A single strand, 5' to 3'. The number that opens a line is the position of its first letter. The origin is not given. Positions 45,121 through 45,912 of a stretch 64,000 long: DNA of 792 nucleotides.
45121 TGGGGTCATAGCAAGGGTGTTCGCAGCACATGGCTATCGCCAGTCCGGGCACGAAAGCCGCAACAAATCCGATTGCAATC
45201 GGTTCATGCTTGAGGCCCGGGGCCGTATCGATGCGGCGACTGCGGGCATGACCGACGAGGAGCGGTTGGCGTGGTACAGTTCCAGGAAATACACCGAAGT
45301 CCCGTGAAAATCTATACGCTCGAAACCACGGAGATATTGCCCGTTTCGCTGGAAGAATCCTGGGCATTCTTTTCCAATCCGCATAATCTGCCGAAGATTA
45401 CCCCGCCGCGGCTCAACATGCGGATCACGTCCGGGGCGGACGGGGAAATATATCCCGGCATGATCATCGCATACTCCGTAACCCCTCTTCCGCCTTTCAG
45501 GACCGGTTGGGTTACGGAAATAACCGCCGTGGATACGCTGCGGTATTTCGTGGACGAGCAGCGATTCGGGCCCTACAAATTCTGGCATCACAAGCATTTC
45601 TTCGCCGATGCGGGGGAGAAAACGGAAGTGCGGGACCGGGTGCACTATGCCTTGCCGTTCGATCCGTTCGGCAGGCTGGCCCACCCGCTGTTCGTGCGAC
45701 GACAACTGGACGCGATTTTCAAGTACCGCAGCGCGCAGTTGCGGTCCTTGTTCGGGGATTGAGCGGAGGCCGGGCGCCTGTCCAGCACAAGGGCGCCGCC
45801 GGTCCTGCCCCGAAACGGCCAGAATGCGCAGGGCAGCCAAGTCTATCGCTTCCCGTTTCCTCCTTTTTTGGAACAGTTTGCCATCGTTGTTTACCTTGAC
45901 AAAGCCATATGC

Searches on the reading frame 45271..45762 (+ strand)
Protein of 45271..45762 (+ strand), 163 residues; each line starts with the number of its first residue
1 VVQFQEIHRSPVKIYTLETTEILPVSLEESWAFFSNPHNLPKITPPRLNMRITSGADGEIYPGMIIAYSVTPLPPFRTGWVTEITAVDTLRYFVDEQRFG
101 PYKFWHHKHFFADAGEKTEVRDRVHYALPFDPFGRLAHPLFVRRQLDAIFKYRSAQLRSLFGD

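Call 12: search_protein_families(library=pfam, proteins=[window:45271-45762:+], max_evalue=0.01)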
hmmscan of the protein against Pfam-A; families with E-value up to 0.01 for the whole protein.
window:45271-45762:+ (163 aa): 2 families
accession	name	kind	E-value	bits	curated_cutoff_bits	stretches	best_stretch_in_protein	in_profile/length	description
PF03364.25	Polyketide_cyc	-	0.00044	21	23.4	1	24-133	2-106/126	Polyketide cyclase / dehydrase and lipid transport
PF10604.15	Polyketide_cyc2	-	0.0018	19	27.4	1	17-159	4-139/142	Polyketide cyclase / dehydrase and lipid transport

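Call 13: search_protein_families(library=ncbifam, proteins=[window:45271-45762:+], max_evalue=0.01)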
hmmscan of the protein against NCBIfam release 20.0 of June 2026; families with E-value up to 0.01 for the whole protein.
window:45271-45762:+ (163 aa): 0 families

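Call 14: find_encoding_contigs(protein=window:45271-45762:+, flank=10000, max_places=10)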
Protein window:45271-45762:+ (163 aa): no gene with exactly this product is on record in the collection.

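Call 17: find_encoding_contigs(protein=window:45304-45762:+, flank=10000, max_places=10)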
Protein window:45304-45762:+ (152 aa): 3 contigs read that carry it; 2 places shown.
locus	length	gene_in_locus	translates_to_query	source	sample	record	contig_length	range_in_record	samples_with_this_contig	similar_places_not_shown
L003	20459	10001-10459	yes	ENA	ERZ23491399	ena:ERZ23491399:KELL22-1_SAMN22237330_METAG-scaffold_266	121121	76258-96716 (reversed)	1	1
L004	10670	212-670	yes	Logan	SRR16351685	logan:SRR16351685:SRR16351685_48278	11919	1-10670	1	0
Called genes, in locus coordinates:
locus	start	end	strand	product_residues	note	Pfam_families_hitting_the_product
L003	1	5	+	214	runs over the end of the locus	PF09335:VTT_dom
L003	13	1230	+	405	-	PF03825:Nuc_H_symport, PF07690:MFS_1, PF12832:MFS_1_like, PF07690:MFS_1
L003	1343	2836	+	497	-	PF09990:DUF2231, PF07635:PSCyt1, PF13516:LRR_6 (faint)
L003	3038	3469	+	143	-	-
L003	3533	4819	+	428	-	PF01773:Nucleos_tra2_N, PF07670:Gate, PF07662:Nucleos_tra2_C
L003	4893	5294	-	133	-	PF08570:DUF1761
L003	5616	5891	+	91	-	PF19891:DUF6364 (weak)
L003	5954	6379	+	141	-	PF01850:PIN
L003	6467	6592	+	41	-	-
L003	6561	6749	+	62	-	-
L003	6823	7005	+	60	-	-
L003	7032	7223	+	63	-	-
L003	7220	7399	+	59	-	-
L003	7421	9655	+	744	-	PF03235:GmrSD_N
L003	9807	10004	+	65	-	-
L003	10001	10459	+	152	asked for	-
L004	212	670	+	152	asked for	-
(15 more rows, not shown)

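Call 48: list_cluster_members(proteins=[window:45304-45762:+, window:40196-40597:-])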
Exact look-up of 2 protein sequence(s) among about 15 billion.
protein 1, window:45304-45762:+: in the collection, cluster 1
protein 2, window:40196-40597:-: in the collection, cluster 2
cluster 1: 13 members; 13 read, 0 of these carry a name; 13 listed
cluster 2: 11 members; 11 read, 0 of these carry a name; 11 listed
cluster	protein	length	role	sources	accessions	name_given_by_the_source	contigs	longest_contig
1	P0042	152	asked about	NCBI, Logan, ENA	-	-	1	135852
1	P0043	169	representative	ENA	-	-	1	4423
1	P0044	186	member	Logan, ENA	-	-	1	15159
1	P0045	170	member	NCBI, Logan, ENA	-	-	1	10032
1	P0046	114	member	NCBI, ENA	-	-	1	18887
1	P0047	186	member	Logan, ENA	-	-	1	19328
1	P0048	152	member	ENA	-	-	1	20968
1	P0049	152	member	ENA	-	-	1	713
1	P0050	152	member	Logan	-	-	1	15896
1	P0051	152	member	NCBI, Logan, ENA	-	-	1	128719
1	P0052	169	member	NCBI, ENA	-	-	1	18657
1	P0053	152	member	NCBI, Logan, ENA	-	-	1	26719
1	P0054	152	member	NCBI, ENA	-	-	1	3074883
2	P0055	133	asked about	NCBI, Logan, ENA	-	-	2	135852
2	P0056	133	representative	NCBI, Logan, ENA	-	-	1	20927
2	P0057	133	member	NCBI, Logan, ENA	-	-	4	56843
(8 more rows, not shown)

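Call 49: find_encoding_contigs(protein=P0054, flank=10000, max_places=4)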
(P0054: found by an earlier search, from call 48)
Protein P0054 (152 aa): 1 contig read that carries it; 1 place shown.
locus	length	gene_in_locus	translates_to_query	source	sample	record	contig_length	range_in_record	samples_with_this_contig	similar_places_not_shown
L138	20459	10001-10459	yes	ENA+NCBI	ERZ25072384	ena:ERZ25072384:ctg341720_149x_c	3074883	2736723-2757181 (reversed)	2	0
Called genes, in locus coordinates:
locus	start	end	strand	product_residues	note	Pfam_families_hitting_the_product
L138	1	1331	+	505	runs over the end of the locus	PF00929:RNase_T, PF08411:ExoI_SH3, PF26016:ExoI_C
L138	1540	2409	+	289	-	PF01842:ACT, PF00551:Formyl_trans_N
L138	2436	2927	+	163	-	-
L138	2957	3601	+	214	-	PF09335:VTT_dom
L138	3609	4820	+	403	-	PF03825:Nuc_H_symport, PF07690:MFS_1, PF12832:MFS_1_like, PF07690:MFS_1 (weak)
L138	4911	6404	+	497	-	PF09990:DUF2231, PF07635:PSCyt1, PF12799:LRR_4 (faint), PF13516:LRR_6 (faint)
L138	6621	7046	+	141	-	-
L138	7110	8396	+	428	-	PF01773:Nucleos_tra2_N, PF07670:Gate, PF07662:Nucleos_tra2_C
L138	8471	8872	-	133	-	PF08570:DUF1761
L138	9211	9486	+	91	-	-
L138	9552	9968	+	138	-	PF01850:PIN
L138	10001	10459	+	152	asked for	-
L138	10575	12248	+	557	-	PF08378:NERD, PF13245:AAA_19 (weak)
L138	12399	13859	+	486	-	PF00474:SSF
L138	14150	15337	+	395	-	PF13177:DNA_pol3_delta2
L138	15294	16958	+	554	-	-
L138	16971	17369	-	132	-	PF00166:Cpn10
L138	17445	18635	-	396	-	PF13439:Glyco_transf_4, PF13579:Glyco_trans_4_4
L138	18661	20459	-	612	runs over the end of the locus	PF00474:SSF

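Call 51: find_encoding_contigs(protein=P0057, flank=10000, max_places=6)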
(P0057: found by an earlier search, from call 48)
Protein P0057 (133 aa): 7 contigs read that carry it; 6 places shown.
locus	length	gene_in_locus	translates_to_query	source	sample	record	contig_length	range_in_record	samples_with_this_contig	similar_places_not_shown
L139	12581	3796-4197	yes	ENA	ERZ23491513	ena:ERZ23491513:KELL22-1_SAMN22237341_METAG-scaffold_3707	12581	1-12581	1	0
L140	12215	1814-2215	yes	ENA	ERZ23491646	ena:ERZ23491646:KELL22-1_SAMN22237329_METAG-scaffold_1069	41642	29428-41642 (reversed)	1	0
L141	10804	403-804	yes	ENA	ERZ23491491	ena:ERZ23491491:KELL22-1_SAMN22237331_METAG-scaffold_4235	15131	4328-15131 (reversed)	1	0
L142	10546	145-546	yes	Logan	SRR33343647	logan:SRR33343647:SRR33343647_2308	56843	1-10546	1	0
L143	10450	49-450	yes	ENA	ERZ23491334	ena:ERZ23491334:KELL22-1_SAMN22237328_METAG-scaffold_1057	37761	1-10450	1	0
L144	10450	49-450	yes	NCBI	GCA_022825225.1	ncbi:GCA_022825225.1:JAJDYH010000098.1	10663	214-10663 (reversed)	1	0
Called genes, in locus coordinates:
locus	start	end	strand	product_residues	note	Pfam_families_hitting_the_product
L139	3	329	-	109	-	?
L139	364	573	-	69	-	-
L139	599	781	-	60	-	-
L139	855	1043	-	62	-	-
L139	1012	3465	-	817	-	PF12161:HsdM_N, PF02384:N6_Mtase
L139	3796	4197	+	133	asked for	PF08570:DUF1761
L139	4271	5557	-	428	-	PF01773:Nucleos_tra2_N, PF07670:Gate, PF07662:Nucleos_tra2_C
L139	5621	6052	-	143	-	-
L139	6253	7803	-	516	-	PF09990:DUF2231, PF07635:PSCyt1, PF12799:LRR_4 (faint), PF13516:LRR_6 (faint)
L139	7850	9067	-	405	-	PF03825:Nuc_H_symport, PF07690:MFS_1, PF12832:MFS_1_like, PF07690:MFS_1 (weak)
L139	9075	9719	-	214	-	PF09335:VTT_dom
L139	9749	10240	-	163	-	-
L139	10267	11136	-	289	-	PF01842:ACT, PF00551:Formyl_trans_N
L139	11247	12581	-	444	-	?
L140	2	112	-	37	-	?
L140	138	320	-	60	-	-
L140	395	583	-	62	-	-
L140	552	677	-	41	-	-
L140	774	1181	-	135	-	PF01850:PIN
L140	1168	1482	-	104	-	-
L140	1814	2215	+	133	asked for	PF08570:DUF1761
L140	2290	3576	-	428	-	PF01773:Nucleos_tra2_N, PF07670:Gate, PF07662:Nucleos_tra2_C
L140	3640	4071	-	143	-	-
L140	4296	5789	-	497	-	PF09990:DUF2231, PF07635:PSCyt1, PF12799:LRR_4 (faint), PF13516:LRR_6 (faint)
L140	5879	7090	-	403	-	PF03825:Nuc_H_symport, PF07690:MFS_1, PF12832:MFS_1_like, PF07690:MFS_1 (weak)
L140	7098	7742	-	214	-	PF09335:VTT_dom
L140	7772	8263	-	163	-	-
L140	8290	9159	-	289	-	PF01842:ACT, PF00551:Formyl_trans_N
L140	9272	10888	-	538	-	PF00929:RNase_T, PF08411:ExoI_SH3, PF26016:ExoI_C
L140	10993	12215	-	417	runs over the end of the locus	PF02661:Fic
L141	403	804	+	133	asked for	PF08570:DUF1761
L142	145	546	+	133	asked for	PF08570:DUF1761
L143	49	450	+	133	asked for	PF08570:DUF1761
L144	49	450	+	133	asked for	PF08570:DUF1761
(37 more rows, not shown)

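Call 52: find_encoding_contigs(protein=P0051, flank=10000, max_places=4)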
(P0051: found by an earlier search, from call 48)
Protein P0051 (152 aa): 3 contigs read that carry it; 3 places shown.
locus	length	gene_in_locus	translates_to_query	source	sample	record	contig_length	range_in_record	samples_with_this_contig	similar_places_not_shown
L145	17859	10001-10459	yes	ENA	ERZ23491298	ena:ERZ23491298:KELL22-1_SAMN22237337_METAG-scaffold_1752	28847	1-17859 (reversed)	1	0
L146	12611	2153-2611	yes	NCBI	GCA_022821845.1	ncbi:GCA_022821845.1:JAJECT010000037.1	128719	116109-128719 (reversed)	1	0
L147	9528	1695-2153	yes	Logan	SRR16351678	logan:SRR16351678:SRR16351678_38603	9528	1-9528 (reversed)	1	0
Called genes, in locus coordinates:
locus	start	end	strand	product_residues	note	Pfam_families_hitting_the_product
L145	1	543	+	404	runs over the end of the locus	PF03825:Nuc_H_symport, PF07690:MFS_1, PF12832:MFS_1_like, PF07690:MFS_1 (weak)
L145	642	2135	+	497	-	PF09990:DUF2231, PF07635:PSCyt1, PF12799:LRR_4 (faint), PF13516:LRR_6 (faint)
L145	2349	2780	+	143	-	-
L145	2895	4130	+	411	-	PF01773:Nucleos_tra2_N, PF07670:Gate, PF07662:Nucleos_tra2_C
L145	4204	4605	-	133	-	PF08570:DUF1761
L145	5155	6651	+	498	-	PF04326:SLFN_AlbA_2, PF13749:HATPase_c_4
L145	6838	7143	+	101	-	-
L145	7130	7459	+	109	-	PF01850:PIN (faint)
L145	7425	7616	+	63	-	-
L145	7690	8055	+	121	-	PF00872:Transposase_mut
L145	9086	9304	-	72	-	-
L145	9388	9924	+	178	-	PF14367:DUF4411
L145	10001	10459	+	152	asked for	-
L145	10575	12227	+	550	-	PF08378:NERD, PF13604:AAA_30 (faint), PF13245:AAA_19 (weak)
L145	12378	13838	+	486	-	PF00474:SSF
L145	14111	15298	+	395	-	PF13177:DNA_pol3_delta2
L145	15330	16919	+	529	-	-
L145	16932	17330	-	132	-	PF00166:Cpn10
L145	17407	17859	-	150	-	?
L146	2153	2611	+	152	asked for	-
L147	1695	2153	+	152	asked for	-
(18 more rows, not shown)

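Call 70: search_protein_families(library=padloc, proteins=[window:45304-45759:+], max_evalue=0.01)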
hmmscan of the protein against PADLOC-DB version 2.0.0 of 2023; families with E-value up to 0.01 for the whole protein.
window:45304-45759:+ (152 aa): 0 families
